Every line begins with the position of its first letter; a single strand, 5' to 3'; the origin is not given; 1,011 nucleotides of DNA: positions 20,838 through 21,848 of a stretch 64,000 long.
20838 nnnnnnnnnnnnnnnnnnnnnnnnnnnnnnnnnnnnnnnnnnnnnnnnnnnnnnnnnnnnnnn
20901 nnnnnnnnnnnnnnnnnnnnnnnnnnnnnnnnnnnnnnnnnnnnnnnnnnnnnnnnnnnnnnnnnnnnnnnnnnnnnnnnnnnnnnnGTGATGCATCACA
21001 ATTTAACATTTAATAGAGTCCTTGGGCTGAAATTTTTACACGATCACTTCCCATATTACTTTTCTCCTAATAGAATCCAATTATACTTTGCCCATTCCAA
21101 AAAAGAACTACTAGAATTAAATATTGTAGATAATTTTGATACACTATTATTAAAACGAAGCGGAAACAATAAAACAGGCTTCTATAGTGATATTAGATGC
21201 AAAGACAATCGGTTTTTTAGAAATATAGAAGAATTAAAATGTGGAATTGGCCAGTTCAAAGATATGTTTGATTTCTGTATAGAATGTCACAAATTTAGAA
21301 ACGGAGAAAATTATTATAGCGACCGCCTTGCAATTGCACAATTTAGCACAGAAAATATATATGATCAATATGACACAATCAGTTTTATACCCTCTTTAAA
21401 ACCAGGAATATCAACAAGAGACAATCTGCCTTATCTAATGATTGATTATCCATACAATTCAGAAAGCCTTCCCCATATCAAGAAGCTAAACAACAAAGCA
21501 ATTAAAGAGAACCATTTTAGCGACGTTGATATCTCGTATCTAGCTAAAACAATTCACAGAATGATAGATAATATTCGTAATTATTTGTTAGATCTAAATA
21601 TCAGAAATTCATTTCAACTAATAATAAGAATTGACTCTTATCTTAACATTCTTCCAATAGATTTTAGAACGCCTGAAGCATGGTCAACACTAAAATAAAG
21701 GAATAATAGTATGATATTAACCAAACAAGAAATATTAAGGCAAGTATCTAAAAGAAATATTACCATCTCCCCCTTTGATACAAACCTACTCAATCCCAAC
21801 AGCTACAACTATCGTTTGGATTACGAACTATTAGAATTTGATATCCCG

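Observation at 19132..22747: Six-gene operon: NrtR-like Nudix regulator, two P-loop kinase-like proteins, an unknown protein and two tandem dCTP-deaminase-family proteins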

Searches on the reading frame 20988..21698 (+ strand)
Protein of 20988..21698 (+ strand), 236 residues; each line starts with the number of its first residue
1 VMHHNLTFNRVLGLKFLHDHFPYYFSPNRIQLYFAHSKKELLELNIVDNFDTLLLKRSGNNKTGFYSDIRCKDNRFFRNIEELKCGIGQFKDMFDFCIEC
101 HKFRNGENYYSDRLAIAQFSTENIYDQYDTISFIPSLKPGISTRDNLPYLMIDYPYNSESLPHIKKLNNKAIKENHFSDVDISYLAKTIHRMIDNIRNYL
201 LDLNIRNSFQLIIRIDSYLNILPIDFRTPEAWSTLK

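Call 3: search_protein_families(library=pfam, proteins=[window:20988-21698:+], max_evalue=0.1)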
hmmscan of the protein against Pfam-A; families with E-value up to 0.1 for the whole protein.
window:20988-21698:+ (236 aa): 0 families

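Call 4: search_protein_families(library=padloc, proteins=[window:20988-21698:+], max_evalue=0.1)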
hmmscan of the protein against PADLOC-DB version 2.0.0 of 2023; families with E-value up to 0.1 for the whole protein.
window:20988-21698:+ (236 aa): 0 families

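Call 5: search_protein_families(library=ncbifam, proteins=[window:20988-21698:+], max_evalue=0.1)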
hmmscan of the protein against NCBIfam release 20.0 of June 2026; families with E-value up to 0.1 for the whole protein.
window:20988-21698:+ (236 aa): 0 families

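Call 8: search_protein_families(library=phrogs, proteins=[window:20988-21698:+], max_evalue=0.01)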
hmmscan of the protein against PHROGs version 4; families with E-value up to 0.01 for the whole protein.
window:20988-21698:+ (236 aa): 0 families

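Call 11: find_homologous_proteins(query=window:20988-21698:+, max_evalue=0.001)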
Query window:20988-21698:+ (236 aa): 52 proteins with E <= 0.001 among 152 candidates.
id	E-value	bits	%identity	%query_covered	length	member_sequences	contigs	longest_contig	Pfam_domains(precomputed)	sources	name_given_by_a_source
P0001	6.2e-156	535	100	100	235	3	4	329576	-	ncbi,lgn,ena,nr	ncbi:MAG: hypothetical protein IJA61_03020 [Clostridia bacterium]|nr:hypothetical protein [Clostridi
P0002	5.4e-96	339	64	100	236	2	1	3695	-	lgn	-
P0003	6.7e-96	338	65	98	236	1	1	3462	-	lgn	-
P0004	7.6e-96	338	63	97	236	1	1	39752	-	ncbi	-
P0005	2.9e-89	317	60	100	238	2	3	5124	-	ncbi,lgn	-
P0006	2.6e-88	314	60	99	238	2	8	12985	-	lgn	-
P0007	4.7e-88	313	61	100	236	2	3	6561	-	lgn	-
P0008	5.4e-88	313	63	98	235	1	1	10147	-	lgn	-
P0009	5.2e-85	303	60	100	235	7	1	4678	-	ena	-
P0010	9.8e-85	302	59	97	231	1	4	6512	-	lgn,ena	-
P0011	9.9e-85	302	61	98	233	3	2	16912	-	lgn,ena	-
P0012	2.5e-84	301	61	97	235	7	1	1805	-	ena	-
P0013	3.1e-84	300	58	98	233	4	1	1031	-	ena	-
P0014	7.1e-84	299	61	100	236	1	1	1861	-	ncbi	-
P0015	2.5e-83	297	58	100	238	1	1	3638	-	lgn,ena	-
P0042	1.9e-75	272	55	100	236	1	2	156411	-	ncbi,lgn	-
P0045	1.7e-73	265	54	98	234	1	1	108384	-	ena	-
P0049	1.9e-71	258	54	96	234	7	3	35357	-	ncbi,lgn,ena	-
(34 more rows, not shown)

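Call 13: find_encoding_contigs(protein=P0049, flank=7000, max_places=2)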
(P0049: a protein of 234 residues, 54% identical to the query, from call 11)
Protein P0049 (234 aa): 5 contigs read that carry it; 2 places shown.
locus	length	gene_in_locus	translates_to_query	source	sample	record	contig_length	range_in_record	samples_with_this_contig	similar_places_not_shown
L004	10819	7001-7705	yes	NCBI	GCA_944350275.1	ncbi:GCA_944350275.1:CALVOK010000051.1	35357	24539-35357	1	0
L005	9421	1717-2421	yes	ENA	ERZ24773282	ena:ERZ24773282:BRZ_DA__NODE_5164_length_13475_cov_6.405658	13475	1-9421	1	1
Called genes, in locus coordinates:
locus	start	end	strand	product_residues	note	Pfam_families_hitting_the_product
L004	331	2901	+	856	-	PF13306:LRR_5, PF13855:LRR_8 (faint), PF13306:LRR_5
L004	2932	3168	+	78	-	-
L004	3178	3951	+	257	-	PF00583:Acetyltransf_1, PF13673:Acetyltransf_10, PF08445:FR47 (faint), PF13508:Acetyltransf_7, PF04266:ASCH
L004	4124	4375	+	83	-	-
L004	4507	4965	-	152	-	PF00011:HSP20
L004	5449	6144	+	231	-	-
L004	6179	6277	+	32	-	-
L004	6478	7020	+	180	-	-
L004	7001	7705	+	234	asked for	-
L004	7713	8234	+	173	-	PF22769:DCD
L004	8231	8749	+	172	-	PF22769:DCD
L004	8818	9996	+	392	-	PF03572:Peptidase_S41 (faint)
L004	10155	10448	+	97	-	-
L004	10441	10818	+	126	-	?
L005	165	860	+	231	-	-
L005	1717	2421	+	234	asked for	-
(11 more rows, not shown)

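Call 14: find_encoding_contigs(protein=P0042, flank=7000, max_places=2)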
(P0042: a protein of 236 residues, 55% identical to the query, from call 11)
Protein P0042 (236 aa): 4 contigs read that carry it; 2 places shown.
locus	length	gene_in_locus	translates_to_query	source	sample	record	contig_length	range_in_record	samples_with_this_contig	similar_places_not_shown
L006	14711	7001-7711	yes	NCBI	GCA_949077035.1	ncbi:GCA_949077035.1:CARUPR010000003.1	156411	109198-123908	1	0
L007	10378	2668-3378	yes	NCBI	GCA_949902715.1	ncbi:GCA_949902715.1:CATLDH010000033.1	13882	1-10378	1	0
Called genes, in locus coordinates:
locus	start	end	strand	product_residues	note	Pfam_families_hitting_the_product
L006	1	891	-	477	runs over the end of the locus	PF03237:Terminase_6N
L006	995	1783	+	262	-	-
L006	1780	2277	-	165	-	-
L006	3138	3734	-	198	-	PF01726:LexA_DNA_bind (weak), PF00717:Peptidase_S24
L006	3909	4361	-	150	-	PF08769:Spo0A_C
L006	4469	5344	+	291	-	PF02645:DegV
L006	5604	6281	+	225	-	PF00293:NUDIX, PF19368:WHD_AraR (weak), PF21906:WHD_NrtR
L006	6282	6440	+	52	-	-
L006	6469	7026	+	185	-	-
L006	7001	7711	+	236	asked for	-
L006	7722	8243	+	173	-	PF22769:DCD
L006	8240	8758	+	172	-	PF06559:DCD_N, PF22769:DCD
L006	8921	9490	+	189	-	-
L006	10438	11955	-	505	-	PF01433:Peptidase_M1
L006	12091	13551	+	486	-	PF07261:DnaB_2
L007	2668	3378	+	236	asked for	-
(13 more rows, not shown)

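Call 15: find_encoding_contigs(protein=P0045, flank=7000, max_places=2)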
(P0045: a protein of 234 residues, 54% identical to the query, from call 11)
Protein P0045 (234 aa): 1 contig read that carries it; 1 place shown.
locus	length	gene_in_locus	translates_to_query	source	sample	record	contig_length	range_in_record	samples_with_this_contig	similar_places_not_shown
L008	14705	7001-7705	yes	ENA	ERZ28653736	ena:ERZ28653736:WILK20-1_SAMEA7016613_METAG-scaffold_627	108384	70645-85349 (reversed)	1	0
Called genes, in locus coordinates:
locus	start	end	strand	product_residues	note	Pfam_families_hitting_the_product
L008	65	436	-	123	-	-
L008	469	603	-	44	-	-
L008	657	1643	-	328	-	PF01757:Acyl_transf_3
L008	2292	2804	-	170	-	PF13508:Acetyltransf_7 (weak)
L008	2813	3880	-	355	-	PF02661:Fic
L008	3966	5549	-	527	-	PF00133:tRNA-synt_1, PF01406:tRNA-synt_1e (faint), PF09334:tRNA-synt_1g, PF08264:Anticodon_1 (faint), PF09334:tRNA-synt_1g, PF19303:Anticodon_3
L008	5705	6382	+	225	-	PF00293:NUDIX, PF19368:WHD_AraR, PF21906:WHD_NrtR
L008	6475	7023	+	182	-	-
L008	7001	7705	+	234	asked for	-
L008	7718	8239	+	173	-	PF22769:DCD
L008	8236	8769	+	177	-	PF22769:DCD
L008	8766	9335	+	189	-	PF13521:AAA_28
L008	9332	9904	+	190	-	PF00300:His_Phos_1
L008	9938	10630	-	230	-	PF01966:HD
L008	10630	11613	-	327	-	PF00579:tRNA-synt_1b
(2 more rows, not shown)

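Call 19: search_solved_structures(query=A1, max_evalue=10, show_alignments=2)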
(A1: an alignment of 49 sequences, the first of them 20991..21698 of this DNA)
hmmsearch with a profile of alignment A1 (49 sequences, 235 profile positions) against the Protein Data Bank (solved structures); distinct sequences matched with E-value up to 10: 2.
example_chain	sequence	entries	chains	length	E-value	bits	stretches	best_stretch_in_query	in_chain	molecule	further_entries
5zhy_A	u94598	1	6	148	0.018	18.2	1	169-203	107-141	Spike glycoprotein, Spike glycoprotein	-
6u7h_A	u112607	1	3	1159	3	10.9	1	168-216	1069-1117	spike glycoprotein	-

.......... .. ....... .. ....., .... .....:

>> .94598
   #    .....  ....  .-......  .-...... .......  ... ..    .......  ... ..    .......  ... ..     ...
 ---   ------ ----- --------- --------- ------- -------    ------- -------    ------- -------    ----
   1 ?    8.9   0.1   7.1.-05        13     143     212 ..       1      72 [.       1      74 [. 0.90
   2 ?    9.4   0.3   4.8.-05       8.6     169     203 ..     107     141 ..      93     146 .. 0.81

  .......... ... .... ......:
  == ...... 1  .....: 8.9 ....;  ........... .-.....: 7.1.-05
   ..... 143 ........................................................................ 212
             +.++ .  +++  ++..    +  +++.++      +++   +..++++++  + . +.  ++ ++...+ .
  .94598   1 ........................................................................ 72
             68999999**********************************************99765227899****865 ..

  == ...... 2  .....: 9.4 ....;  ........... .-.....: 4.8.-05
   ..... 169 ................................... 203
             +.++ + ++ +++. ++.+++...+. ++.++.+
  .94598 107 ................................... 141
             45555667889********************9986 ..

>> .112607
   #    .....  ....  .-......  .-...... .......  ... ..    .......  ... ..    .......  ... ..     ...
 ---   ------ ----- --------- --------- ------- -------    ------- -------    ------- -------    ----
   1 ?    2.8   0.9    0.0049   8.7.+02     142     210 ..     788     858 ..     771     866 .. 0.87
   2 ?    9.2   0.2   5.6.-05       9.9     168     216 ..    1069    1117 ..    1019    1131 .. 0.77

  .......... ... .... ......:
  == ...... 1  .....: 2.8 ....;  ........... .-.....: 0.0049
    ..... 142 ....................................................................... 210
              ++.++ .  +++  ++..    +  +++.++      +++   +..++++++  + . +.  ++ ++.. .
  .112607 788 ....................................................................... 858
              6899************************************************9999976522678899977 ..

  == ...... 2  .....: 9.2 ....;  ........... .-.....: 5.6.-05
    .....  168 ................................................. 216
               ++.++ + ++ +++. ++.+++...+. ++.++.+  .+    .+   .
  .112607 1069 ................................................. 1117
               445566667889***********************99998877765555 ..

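Call 22: find_related_loci(query=A1, collection=genome_contigs, flank=8000)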
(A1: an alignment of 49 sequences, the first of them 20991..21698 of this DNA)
Query A1 (235 aa) in genome_contigs; peptide patterns used: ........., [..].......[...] (x = any residue, [..] = any of these).
221 stretches matched a pattern; 14 encode a relative of the query (tblastn E <= 1e-3); 14 distinct loci.
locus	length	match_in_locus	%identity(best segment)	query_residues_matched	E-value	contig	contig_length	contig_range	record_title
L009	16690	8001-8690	63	6-235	3e-100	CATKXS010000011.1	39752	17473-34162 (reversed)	MAG TPA_asm: uncultured Clostridia bacterium isolate MGG03635_1680015435 genome assembly, contig: ERR2844015_3466, whole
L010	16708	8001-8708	61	1-235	3e-94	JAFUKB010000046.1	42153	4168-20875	MAG: Clostridia bacterium isolate RGIG4566 Roe_deer_Rectum-2__c652039, whole genome shotgun sequence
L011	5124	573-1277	60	2-235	7e-94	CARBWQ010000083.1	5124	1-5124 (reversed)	MAG TPA_asm: uncultured Eubacteriales bacterium isolate MGBC121240 genome assembly, contig: MGBC121240.83, whole genome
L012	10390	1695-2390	61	5-235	1e-91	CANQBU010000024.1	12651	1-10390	MAG: uncultured Clostridia bacterium isolate Lapin-002__bin27 genome assembly, contig: Lapin-002__NODE_6463_length_12651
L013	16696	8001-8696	61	4-235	2e-90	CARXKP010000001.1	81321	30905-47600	MAG TPA_asm: uncultured Eubacteriales bacterium isolate MGBC157798 genome assembly, contig: MGBC157798.1, whole genome s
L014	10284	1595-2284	58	7-235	6e-88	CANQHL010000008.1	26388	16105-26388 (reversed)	MAG: uncultured Clostridia bacterium isolate Lapin-030__bin48 genome assembly, contig: Lapin-030__NODE_2583_length_26388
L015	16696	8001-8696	59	1-234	3e-87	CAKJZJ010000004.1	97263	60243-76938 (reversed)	Clostridiales bacterium isolate MAG-R023 genome assembly, contig: k141_23031, whole genome shotgun sequence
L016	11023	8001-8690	60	1-231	2e-84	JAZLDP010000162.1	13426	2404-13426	MAG: Clostridia bacterium isolate T1900045029_TC20190022.MAGScoT_cleanbin_000015 SGB_4447_k141_40909, whole genome shotg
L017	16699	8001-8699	55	1-234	9e-81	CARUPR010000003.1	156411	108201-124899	MAG TPA_asm: uncultured Eubacteriales bacterium isolate MGBC127298 genome assembly, contig: MGBC127298.3, whole genome s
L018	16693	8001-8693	56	1-232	2e-80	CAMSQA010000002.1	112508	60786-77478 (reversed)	MAG TPA_asm: uncultured Clostridia bacterium isolate ERR9465718_bin.4_metawrap_v1.3_MAG genome assembly, contig: NODE.16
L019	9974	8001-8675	55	6-231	1e-77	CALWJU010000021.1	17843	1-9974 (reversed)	MAG: uncultured Clostridia bacterium isolate E14__bin218 genome assembly, contig: E14__k127_2610345, whole genome shotgu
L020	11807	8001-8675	54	6-231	3e-76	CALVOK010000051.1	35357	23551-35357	MAG: uncultured Clostridia bacterium isolate E03__bin100 genome assembly, contig: E03__k127_5199147, whole genome shotgu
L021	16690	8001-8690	61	4-234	5e-85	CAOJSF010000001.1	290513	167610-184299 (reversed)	MAG TPA_asm: uncultured Clostridia bacterium isolate SRR15604559_bin.67_metawrap_v1.3_MAG genome assembly, contig: NODE.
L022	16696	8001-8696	58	5-235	7e-90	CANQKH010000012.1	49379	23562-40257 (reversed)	MAG: uncultured Clostridia bacterium isolate Lapin-030__bin96 genome assembly, contig: Lapin-030__NODE_1031_length_49379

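Call 25: predict_structure(alignment_id=A1)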
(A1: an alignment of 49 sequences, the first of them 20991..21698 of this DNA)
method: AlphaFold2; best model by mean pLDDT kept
length: 235 residues; sequences in the alignment: 49
mean_pLDDT: 87.9   pTM: 0.86
mean pLDDT of the five models: 87.9, 86.8, 86.6, 86.1, 86.0
residues with pLDDT >= 90: 158; 70-90: 51; 50-70: 23; < 50: 3
segments of 3 or more residues with pLDDT < 50: none
pLDDT, mean of each block of 10 residues (from residue 1): 71 96 94 93 91 86 64 89 89 91 91 95 81 88 85 74 94 94 96 96 94 94 91 60
secondary structure, 60 per line:
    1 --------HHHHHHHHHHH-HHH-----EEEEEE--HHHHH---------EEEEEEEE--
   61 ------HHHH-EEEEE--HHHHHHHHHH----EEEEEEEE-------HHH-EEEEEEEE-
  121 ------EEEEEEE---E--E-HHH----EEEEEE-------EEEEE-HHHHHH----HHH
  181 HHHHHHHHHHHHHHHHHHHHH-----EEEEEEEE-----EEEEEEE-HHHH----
elements in order: H9-19 E29-34 H37-41 E51-58 H67-70 E72-76 H79-88 E93-100 E112-119 E127-133 E149-154 E162-166 H168-173 H178-201 E207-214 E220-226 H228-231

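Call 28: search_protein_representatives(alignment_id=A1)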
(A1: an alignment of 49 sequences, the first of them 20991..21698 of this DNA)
Query: 49 sequences, 235 profile positions. Proteins with E-value up to 0.001 (for the whole library): 6; up to 1e-10: 5; up to 1e-30: 5. The best 6 are listed.
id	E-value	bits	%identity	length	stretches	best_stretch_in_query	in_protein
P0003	1.8e-115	401.2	-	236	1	1-233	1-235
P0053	3.5e-83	295.5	-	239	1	5-234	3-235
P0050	1.6e-70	254.0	-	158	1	79-234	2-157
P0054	4.4e-50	187.2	-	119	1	1-108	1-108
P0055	5.8e-35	137.7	-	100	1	137-234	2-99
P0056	1.3e-05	41.6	-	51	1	3-32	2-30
